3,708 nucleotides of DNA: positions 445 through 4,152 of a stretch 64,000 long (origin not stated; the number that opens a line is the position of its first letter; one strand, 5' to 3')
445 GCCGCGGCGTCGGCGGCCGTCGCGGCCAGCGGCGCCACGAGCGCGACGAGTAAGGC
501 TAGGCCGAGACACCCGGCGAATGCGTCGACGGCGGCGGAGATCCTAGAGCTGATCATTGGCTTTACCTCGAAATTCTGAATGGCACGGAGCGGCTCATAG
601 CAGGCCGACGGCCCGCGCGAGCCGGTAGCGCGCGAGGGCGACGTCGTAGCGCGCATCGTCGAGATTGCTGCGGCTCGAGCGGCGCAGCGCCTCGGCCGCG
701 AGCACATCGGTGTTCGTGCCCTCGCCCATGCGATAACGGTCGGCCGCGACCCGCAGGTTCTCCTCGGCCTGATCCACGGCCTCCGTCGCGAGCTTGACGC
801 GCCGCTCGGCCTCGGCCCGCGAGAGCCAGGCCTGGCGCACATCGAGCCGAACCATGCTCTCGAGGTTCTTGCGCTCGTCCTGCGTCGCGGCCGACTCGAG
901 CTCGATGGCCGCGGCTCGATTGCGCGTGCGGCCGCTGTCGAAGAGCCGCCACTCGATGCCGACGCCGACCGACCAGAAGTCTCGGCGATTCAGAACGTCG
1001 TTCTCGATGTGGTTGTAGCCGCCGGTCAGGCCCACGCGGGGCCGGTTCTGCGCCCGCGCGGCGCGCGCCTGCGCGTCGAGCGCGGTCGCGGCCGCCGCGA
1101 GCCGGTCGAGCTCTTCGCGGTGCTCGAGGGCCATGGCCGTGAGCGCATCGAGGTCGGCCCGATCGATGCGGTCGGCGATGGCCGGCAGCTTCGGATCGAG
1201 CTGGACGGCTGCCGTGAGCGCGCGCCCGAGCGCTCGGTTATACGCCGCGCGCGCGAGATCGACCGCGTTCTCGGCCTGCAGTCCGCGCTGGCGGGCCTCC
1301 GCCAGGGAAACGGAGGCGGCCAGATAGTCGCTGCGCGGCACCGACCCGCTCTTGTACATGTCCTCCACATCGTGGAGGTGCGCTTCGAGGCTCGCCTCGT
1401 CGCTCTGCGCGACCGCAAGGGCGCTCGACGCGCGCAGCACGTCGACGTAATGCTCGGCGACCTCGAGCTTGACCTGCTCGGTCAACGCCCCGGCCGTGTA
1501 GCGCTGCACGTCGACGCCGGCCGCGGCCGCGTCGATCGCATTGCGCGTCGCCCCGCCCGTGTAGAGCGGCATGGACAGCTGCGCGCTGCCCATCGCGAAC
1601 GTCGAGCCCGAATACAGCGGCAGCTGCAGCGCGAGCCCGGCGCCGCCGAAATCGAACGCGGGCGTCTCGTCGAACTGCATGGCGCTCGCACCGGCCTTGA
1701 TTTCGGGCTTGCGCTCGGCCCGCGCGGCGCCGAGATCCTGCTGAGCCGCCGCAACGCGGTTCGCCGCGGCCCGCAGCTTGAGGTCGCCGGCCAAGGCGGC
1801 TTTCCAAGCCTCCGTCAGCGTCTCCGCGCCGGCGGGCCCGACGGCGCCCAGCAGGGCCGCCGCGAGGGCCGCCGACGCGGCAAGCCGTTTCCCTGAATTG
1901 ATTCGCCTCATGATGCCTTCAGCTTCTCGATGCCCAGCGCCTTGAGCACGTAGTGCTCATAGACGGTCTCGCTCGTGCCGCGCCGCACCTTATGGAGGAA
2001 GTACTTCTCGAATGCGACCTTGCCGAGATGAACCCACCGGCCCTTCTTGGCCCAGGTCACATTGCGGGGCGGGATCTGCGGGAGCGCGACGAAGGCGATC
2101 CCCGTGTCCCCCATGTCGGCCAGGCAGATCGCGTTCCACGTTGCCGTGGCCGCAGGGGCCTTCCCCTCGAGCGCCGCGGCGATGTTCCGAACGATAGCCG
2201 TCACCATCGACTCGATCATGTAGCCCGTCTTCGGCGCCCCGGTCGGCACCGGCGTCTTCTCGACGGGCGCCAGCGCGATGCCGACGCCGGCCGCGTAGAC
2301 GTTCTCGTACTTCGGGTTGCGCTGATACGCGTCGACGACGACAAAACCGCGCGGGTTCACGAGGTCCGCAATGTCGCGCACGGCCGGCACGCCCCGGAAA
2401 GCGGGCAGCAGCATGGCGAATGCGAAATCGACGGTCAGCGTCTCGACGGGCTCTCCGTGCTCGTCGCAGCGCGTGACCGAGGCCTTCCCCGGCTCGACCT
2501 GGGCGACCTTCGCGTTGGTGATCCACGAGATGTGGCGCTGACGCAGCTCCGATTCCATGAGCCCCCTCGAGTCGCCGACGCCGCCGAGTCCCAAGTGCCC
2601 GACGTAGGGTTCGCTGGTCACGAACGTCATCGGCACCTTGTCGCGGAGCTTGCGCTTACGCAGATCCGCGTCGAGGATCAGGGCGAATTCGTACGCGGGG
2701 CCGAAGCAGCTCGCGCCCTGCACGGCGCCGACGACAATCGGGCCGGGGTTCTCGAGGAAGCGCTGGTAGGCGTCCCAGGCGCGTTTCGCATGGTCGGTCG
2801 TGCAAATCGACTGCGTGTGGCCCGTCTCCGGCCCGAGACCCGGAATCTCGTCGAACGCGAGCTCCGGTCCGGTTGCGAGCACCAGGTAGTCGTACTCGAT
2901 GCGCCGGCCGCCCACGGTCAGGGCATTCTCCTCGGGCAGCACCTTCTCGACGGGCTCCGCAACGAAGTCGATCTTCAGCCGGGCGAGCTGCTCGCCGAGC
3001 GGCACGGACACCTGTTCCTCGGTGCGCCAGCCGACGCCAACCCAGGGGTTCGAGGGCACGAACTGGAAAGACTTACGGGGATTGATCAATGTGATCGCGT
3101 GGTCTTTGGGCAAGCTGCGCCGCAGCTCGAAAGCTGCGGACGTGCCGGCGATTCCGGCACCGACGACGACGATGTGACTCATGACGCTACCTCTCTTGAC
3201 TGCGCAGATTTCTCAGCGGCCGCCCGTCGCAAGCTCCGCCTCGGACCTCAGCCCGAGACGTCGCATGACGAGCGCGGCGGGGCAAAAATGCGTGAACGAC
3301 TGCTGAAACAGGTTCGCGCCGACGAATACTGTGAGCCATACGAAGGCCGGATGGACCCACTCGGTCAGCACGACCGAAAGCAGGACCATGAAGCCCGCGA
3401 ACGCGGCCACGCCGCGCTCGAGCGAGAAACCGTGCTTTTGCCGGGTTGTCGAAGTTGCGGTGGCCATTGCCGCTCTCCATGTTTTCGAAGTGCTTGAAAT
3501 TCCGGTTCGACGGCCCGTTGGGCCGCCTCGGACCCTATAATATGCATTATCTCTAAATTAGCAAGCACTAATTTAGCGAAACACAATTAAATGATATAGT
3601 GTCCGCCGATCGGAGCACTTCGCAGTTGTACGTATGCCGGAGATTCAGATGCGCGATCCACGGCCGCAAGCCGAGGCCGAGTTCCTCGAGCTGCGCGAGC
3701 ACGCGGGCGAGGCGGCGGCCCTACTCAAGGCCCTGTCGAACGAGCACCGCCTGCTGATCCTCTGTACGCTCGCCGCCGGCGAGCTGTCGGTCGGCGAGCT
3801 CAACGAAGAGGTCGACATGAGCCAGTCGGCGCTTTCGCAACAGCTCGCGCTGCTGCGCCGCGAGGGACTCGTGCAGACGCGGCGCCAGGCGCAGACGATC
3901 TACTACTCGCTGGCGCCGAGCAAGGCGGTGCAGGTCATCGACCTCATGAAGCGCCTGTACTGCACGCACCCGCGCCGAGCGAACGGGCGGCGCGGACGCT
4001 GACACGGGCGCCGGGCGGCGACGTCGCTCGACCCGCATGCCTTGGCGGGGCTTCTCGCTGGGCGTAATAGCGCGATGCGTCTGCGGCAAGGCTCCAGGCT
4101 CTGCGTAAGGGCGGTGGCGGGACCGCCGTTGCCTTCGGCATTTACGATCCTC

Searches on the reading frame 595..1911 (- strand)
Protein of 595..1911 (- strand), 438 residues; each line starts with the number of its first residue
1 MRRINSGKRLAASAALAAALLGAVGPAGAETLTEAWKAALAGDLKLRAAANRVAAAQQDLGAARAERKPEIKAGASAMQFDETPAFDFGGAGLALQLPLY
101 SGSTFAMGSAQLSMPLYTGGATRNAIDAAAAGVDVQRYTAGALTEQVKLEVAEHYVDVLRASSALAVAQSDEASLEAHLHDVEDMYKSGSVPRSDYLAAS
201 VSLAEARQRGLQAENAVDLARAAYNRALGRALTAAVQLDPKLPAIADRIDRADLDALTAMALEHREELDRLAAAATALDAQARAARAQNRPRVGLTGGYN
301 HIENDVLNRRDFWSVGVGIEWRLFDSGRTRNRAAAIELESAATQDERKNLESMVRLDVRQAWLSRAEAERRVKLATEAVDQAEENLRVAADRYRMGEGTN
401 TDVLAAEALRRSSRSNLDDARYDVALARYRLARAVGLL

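Call 16: search_protein_families(library=pfam, proteins=[window:595-1911:-], max_evalue=0.01)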
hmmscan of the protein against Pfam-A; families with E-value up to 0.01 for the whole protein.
window:595-1911:- (438 aa): 2 families
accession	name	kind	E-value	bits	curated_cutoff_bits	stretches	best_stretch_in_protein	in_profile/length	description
PF02321.23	OEP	-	3.3e-61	206.8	22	2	32-229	1-187/187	Outer membrane efflux protein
PF13505.12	OMP_b-brl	-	0.0079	16.8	28.7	0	272-351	3-75/175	Outer membrane protein beta-barrel domain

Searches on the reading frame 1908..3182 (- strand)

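Call 16: search_protein_families(library=pfam, proteins=[window:1908-3182:-], max_evalue=0.01)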
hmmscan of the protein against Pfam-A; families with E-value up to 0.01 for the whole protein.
window:1908-3182:- (424 aa): 6 families
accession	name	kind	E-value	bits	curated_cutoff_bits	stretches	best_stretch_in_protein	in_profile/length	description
PF07992.20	Pyr_redox_2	-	8.4e-19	68.5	26.1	1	3-299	2-274/291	Pyridine nucleotide-disulphide oxidoreductase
PF01266.30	DAO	-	1e-06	29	27.9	1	4-35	2-30/353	FAD dependent oxidoreductase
PF13454.12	NAD_binding_9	-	6.5e-05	23.4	21.8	0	5-38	1-35/155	FAD-NAD(P)-binding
PF13450.12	NAD_binding_8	-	0.0032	18.2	21.9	1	6-34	1-26/68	NAD(P)-binding Rossmann-like domain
PF04820.20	Trp_halogenase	-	0.0066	15.8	21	0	4-35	2-34/458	Tryptophan halogenase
PF01134.28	GIDA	-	0.0099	15.4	22.1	0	4-22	2-20/391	Glucose inhibited division protein A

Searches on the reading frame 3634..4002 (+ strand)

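Call 16: search_protein_families(library=pfam, proteins=[window:3634-4002:+], max_evalue=0.01)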
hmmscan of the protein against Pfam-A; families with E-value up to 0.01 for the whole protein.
window:3634-4002:+ (122 aa): 17 families
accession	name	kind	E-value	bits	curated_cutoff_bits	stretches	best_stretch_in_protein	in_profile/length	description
PF01022.26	HTH_5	-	4.3e-13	49.4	22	1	37-81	2-46/47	Bacterial regulatory protein, arsR family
PF12802.13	MarR_2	-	1.2e-06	29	27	1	37-86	7-56/61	MarR family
PF12840.13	HTH_20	-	2.4e-06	27.9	27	1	34-81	1-49/51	Helix-turn-helix domain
PF01638.23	HxlR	-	6.4e-05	23.2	20.8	1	36-93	4-65/91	HxlR-like helix-turn-helix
PF25213.1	HVO_A0261_N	-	6.6e-05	23.2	35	1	36-85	10-59/86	HVO_A0261 N-terminal domain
PF24034.1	DUF7343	-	0.00033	20.9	27.6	1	34-83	2-51/62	Domain of unknown function (DUF7343)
PF02082.26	Rrf2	-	0.00045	20.8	30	1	40-84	12-57/132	Iron-dependent Transcriptional regulator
PF24037.1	DUF7346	-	0.00079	20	28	1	28-94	61-128/139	Family of unknown function (DUF7346)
PF02002.24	TFIIE_alpha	-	0.0018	18.6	22.9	1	36-103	13-86/105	TFIIE alpha subunit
PF13412.12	HTH_24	-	0.0019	18.2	21.9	1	36-81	2-48/48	Winged helix-turn-helix DNA-binding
PF01978.25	TrmB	-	0.004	17.4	25.6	1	46-94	18-66/68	Sugar-specific transcriptional regulator TrmB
PF24035.1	DUF7344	-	0.0042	17.9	27.8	0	32-68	2-38/76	Domain of unknown function (DUF7344)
PF25212.1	HVO_A0114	-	0.0042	17.3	27.6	1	26-87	12-73/84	HVO_A0114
PF24270.1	HTH_Cmi2_C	-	0.0047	17.6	27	1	42-84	80-122/125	Cmi2, C-terminal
PF22194.2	F-93_WHD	-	0.0055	17.2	28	0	55-86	20-51/62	F-93, winged-helix domain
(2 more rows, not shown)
